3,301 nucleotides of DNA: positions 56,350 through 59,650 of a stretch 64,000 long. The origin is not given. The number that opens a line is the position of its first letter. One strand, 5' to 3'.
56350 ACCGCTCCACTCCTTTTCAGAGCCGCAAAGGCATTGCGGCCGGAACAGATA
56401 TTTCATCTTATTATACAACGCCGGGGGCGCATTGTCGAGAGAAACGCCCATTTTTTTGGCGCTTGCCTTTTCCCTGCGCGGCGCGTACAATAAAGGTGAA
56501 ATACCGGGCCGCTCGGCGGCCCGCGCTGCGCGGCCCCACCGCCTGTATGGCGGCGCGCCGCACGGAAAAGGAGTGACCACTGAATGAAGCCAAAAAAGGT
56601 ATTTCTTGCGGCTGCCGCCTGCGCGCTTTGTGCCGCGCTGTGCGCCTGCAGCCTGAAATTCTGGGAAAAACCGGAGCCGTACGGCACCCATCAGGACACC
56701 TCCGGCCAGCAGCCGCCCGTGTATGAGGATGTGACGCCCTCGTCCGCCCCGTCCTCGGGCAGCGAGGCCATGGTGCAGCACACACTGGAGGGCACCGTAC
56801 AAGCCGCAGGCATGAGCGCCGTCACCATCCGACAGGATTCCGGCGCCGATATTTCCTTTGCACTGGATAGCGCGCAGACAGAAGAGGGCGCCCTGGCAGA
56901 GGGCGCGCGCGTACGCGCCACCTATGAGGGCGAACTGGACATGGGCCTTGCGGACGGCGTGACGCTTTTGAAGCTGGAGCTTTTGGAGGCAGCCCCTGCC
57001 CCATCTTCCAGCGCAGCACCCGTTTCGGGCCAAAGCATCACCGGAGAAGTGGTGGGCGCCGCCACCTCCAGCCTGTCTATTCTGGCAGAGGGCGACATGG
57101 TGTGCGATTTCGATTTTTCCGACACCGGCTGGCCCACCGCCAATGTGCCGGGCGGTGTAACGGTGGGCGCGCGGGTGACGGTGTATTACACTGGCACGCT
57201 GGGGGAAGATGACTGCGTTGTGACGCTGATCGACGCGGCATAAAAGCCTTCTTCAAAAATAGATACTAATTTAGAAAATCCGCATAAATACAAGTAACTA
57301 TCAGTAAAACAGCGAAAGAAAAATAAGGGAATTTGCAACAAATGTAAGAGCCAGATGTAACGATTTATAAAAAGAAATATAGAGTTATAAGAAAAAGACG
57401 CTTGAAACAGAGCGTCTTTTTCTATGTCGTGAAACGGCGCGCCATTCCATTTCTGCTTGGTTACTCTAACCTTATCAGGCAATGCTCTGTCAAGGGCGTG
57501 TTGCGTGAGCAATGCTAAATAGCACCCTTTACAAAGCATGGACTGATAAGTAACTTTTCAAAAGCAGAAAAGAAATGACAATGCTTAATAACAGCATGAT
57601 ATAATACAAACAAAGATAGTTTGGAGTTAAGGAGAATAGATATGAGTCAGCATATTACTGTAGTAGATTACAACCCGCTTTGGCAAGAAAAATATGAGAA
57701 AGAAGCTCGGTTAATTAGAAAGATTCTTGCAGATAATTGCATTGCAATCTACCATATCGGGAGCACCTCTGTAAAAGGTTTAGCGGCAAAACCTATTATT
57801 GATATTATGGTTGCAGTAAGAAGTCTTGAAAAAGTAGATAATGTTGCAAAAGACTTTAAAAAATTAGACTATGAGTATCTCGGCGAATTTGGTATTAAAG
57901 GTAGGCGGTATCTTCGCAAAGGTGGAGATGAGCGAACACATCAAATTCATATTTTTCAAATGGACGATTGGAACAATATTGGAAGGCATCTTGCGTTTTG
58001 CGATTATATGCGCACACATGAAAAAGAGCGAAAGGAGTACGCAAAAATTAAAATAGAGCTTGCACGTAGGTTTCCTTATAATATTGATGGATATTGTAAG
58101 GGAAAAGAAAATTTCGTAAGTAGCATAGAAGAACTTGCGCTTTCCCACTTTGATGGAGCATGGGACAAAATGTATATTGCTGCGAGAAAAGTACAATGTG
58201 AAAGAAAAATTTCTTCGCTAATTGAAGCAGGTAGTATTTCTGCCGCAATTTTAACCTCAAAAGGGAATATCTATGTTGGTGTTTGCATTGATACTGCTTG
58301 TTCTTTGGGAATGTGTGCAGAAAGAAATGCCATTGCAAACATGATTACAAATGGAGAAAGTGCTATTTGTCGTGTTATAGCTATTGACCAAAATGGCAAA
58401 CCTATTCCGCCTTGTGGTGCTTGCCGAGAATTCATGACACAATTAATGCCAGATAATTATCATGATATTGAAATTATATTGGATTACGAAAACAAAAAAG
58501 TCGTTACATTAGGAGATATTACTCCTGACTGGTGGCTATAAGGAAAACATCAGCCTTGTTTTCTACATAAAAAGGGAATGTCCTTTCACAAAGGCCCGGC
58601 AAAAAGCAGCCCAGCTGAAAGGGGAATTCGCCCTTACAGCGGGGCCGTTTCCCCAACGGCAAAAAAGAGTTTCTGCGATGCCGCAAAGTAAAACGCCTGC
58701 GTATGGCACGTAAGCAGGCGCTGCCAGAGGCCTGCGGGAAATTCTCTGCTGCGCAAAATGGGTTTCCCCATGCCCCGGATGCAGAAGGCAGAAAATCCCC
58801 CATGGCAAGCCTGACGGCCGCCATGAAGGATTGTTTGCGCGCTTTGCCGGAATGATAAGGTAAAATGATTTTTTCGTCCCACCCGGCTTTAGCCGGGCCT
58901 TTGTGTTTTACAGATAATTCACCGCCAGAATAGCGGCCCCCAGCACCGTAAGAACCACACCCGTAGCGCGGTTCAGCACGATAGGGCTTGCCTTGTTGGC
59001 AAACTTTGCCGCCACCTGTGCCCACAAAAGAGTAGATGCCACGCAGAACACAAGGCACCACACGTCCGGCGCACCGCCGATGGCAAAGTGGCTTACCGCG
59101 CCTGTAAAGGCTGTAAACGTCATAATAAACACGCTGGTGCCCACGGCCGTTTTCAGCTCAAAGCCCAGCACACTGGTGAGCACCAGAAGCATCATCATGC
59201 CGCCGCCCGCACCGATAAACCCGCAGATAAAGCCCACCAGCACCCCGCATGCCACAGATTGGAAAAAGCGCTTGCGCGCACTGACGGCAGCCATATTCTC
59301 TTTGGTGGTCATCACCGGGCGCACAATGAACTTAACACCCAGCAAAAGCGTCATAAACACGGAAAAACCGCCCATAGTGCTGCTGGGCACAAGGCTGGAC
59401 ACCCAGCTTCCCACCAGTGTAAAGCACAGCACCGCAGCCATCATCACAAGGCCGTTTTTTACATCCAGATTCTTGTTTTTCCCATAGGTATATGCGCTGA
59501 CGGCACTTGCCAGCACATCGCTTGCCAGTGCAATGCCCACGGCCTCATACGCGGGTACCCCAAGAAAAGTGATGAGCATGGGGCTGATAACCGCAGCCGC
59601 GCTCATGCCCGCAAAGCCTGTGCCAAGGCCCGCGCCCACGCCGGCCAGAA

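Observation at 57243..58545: About 1.3-kb AT-rich (about 35% GC) single-gene islet encoding a GrpB-cytidine-deaminase fusion, with its own regulated promoter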

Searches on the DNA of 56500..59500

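Call 15: search_rna_families(source=window, start=56500, end=59500, threshold=evalue, max_evalue=1)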
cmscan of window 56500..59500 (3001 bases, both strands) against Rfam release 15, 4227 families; matches with E-value up to 1: 0.
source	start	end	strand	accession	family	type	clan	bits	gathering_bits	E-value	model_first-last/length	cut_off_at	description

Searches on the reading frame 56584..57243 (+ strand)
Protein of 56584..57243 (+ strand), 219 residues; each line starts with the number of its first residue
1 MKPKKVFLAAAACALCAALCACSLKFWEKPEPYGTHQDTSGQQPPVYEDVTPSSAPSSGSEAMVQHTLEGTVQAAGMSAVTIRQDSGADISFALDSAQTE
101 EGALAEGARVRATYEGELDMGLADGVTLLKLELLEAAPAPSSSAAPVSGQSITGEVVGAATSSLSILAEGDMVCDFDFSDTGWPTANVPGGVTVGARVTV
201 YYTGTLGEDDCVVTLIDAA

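Call 34: find_encoding_contigs(protein=window:56584-57243:+, flank=5000, max_places=10)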
Protein window:56584-57243:+ (219 aa): 23 contigs read that carry it; 2 places shown.
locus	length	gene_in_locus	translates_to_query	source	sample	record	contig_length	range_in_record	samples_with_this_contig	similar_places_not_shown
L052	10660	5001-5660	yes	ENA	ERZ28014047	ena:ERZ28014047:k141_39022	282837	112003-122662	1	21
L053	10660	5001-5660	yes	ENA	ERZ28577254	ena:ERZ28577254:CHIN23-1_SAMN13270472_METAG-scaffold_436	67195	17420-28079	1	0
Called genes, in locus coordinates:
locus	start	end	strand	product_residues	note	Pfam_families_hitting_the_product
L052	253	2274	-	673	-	PF17191:RecG_wedge, PF00270:DEAD, PF04851:ResIII, PF07517:SecA_DEAD (weak), PF00271:Helicase_C, PF19833:RecG_dom3_C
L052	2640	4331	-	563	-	PF02734:Dak2, PF21645:FakA-like_M, PF13684:FakA-like_C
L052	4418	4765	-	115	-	PF03780:Asp23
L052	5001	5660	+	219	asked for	-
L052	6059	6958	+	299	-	PF04229:GrpB, PF00383:dCMP_cyt_deam_1 (weak)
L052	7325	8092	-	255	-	PF01925:TauE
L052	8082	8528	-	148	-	PF12802:MarR_2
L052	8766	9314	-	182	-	PF01380:SIS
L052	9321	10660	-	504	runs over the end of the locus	PF00370:FGGY_N, PF02782:FGGY_C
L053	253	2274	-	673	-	PF17191:RecG_wedge, PF00270:DEAD, PF04851:ResIII, PF07517:SecA_DEAD (weak), PF00271:Helicase_C, PF19833:RecG_dom3_C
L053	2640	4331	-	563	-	PF02734:Dak2, PF21645:FakA-like_M, PF13684:FakA-like_C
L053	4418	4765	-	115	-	PF03780:Asp23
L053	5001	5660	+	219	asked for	-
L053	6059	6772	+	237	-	PF04229:GrpB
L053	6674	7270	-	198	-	-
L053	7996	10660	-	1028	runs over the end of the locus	PF04313:HSDR_N, PF04851:ResIII, PF18766:SWI2_SNF2, PF22679:T1R_D3-like, PF11867:T1RH-like_C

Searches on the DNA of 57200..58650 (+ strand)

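Call 9: search_dna_similar(query=window:57200-58650:+, collection=plasmids, mode=distant)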
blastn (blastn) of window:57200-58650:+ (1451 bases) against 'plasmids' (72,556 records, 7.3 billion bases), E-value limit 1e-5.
Records with a match: 8; places in all: 8; records where one place covers at least 80% of the query: 0.
Best place of each record, by identity: 80-90% 1; 60-80% 7.
By first word of the organism name: Lactobacillus 2; Roseburia 1; Enterococcus 1; Lactococcus 1; Phocaeicola 1; Listeria 1; Lysinibacillus 1.
By predicted mobility (MOB-suite, as given by PLSDB): non-mobilizable 7; mobilizable 1.
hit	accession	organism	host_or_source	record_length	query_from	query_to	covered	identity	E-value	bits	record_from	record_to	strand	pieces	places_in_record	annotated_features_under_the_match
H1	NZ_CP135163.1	Roseburia sp. 831b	Sus scrofa domesticus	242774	1064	1341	19%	68.3%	1e-19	105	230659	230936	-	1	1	cytidine deaminase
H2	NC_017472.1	Lactobacillus amylovorus GRL1118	pig,ileum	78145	1064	1340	19%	67.9%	3e-16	96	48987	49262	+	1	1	none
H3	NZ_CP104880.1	Lactobacillus amylovorus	Pig,Single cell,feces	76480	1064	1340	19%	67.3%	4e-14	89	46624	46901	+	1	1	none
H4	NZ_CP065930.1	Enterococcus faecium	Homo sapiens,cell culture,rectal swab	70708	216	417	14%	82.8%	2e-48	202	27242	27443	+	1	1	none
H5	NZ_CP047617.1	Lactococcus raffinolactis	pure culture from sewage,sewage from ...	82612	551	757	14%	68.1%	7e-11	77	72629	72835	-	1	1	GrpB family protein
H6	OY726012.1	Phocaeicola massiliensis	-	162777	551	757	14%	68.1%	7e-11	77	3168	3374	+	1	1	none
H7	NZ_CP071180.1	Listeria innocua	bacterial culture,food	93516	671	757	6%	78.2%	3e-9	73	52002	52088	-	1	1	GrpB family protein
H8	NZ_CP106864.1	Lysinibacillus capsici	water,water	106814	554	640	6%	77.0%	3e-8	68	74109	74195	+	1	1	GrpB family protein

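Call 10: search_dna_similar(query=window:57200-58650:+, collection=phages, mode=distant)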
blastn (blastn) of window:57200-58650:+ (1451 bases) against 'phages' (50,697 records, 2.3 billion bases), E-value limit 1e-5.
Records with a match: 1; places in all: 1; records where one place covers at least 80% of the query: 0.
Best place of each record, by identity: 60-80% 1.
By first word of the organism name: Erysipelothrix 1.
By host as written in the record: Erysipelothrix rhusiopathiae ZJ 1.
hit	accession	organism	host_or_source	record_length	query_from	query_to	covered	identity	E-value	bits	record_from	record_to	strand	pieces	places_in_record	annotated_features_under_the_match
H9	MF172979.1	Erysipelothrix phage phi1605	Erysipelothrix rhusiopathiae ZJ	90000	470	757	20%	69.1%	6e-18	99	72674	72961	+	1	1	hypothetical protein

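Call 11: get_annotated_region(hit=H4, flank=6000)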
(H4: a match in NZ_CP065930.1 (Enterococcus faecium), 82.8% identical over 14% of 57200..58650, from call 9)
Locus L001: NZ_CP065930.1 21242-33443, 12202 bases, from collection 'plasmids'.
description: Enterococcus faecium strain Dallas 5 plasmid p5_70kb, complete sequence
organism: Enterococcus faecium (NCBI taxid 1352)
taxonomy: Bacteria; Bacillota; Bacilli; Lactobacillales; Enterococcaceae; Enterococcus; Enterococcus faecium
host: -; source: Homo sapiens,cell culture,rectal swab; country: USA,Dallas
typing (MOB-suite, as given by PLSDB): non-mobilizable
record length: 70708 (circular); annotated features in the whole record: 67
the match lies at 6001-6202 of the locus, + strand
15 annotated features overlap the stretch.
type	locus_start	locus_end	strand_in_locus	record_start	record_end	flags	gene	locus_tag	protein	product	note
CDS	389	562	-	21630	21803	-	-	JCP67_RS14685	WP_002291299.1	hypothetical protein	-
CDS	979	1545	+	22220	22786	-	amaP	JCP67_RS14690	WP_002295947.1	alkaline shock response membrane anchor protein AmaP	-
CDS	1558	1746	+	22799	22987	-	-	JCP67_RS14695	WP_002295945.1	DUF2273 domain-containing protein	-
CDS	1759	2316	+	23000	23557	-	-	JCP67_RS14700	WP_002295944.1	Asp23/Gls24 family envelope stress response protein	-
CDS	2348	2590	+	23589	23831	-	-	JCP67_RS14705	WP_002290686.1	GlsB/YeaQ/YmgE family stress response membrane protein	-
CDS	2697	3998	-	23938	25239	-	-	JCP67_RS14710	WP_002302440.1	ISL3 family transposase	-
CDS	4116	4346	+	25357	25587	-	-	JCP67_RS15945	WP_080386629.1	hypothetical protein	-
CDS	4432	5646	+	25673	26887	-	-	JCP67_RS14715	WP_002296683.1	ammonium transporter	GO:0072488 - ammonium transmembrane transport [Evidence IEA]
predicted_resistance_gene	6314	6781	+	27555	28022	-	dfrF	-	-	trimethoprim-resistant dihydrofolate reductase DfrF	predicted by amrfinderplus; class TRIMETHOPRIM; identity 100.0%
CDS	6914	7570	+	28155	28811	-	-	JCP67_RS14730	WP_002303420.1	hypothetical protein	-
CDS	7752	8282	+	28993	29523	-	-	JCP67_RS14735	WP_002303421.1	dihydrofolate reductase family protein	-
CDS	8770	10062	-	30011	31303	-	-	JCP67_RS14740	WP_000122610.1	ISL3-like element IS1251 family transposase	GO:0006313 - DNA transposition [Evidence IEA]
CDS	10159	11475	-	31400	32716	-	-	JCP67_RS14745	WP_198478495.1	ISL3-like element IS1251 family transposase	GO:0006313 - DNA transposition [Evidence IEA]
CDS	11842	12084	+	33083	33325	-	-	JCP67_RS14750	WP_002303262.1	DUF3781 domain-containing protein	-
CDS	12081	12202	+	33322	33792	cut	-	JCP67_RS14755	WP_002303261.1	GyrI-like domain-containing protein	-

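Call 12: get_annotated_region(hit=H9, flank=5000)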
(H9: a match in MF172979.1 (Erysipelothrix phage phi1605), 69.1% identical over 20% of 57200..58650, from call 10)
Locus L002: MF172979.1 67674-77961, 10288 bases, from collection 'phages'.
description: Erysipelothrix phage phi1605, complete genome.
organism: Erysipelothrix phage phi1605 (NCBI taxid 2006938)
taxonomy: Viruses; Duplodnaviria; Heunggongvirae; Uroviricota; Caudoviricetes
host: Erysipelothrix rhusiopathiae ZJ; source: swine; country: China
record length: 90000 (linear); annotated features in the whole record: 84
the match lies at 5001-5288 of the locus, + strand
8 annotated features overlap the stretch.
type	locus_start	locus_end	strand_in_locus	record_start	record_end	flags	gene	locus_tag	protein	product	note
CDS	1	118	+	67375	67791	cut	-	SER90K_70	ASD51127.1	recombinase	rec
CDS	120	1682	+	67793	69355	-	-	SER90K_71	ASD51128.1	site-specific recombinase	rec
CDS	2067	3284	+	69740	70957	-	mef(A)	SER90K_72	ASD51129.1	macrolide-efflux protein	-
CDS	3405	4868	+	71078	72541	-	msr(D)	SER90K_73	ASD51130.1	ATPase component of ABC transporter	ATPase components of ABC transporters with duplicated ATPase domains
CDS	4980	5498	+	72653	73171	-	-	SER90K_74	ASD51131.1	hypothetical protein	-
CDS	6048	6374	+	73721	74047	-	-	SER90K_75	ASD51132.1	hypothetical protein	-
CDS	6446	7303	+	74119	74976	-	-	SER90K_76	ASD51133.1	hypothetical protein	-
CDS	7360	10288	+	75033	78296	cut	-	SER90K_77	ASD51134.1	DEAD/DEAH box helicase-like protein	Ddhe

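Call 13: get_annotated_region(hit=H1, flank=4000)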
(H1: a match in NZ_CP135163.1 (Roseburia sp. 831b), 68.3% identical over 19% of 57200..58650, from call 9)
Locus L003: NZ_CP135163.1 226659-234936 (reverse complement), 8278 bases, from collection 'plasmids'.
description: Roseburia sp. 831b plasmid p_831b_unnamed1, complete sequence
organism: Roseburia sp. 831b (NCBI taxid 1261635)
taxonomy: Bacteria; Bacillota; Clostridia; Lachnospirales; Lachnospiraceae; Roseburia; Roseburia sp. 831b
host: -; source: Sus scrofa domesticus; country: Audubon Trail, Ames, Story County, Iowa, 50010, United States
typing (MOB-suite, as given by PLSDB): non-mobilizable
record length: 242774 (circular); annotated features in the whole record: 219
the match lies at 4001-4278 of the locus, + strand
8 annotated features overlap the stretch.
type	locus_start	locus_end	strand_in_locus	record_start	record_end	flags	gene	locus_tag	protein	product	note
CDS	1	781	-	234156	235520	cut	-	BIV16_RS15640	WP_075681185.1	MATE family efflux transporter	GO:0006855 - xenobiotic transmembrane transport [Evidence IEA]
CDS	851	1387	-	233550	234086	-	-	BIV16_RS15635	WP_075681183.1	ECF transporter S component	-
CDS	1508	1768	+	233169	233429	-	-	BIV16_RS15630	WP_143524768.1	hypothetical protein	-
CDS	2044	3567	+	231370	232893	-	cobA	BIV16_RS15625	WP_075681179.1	uroporphyrinogen-III C-methyltransferase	GO:0019354 - siroheme biosynthetic process [Evidence IEA]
CDS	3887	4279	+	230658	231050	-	-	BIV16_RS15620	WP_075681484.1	cytidine deaminase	-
CDS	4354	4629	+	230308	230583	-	-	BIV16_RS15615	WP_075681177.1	metal-sensing transcriptional repressor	GO:0006355 - regulation of DNA-templated transcription [Evidence IEA]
CDS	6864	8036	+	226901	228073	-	-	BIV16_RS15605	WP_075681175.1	HAMP domain-containing sensor histidine kinase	GO:0007165 - signal transduction [Evidence IEA]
CDS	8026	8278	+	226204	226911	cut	-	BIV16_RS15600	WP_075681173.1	response regulator transcription factor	GO:0000160 - phosphorelay signal transduction system [Evidence IEA]; GO:0006355 - regulation of DNA-templated ...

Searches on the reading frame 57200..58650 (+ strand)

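Call 40: search_protein_families(library=ncbifam, proteins=[L002:4980-5498:+], max_evalue=0.001)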
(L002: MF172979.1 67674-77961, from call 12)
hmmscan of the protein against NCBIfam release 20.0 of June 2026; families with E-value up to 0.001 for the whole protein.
L002:4980-5498:+ (172 aa): 1 family
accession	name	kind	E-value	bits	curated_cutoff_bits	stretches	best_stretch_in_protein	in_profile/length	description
NF002879.0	PRK03333.1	equivalog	1.1e-14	54.4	215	1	4-169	213-389/395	dephospho-CoA kinase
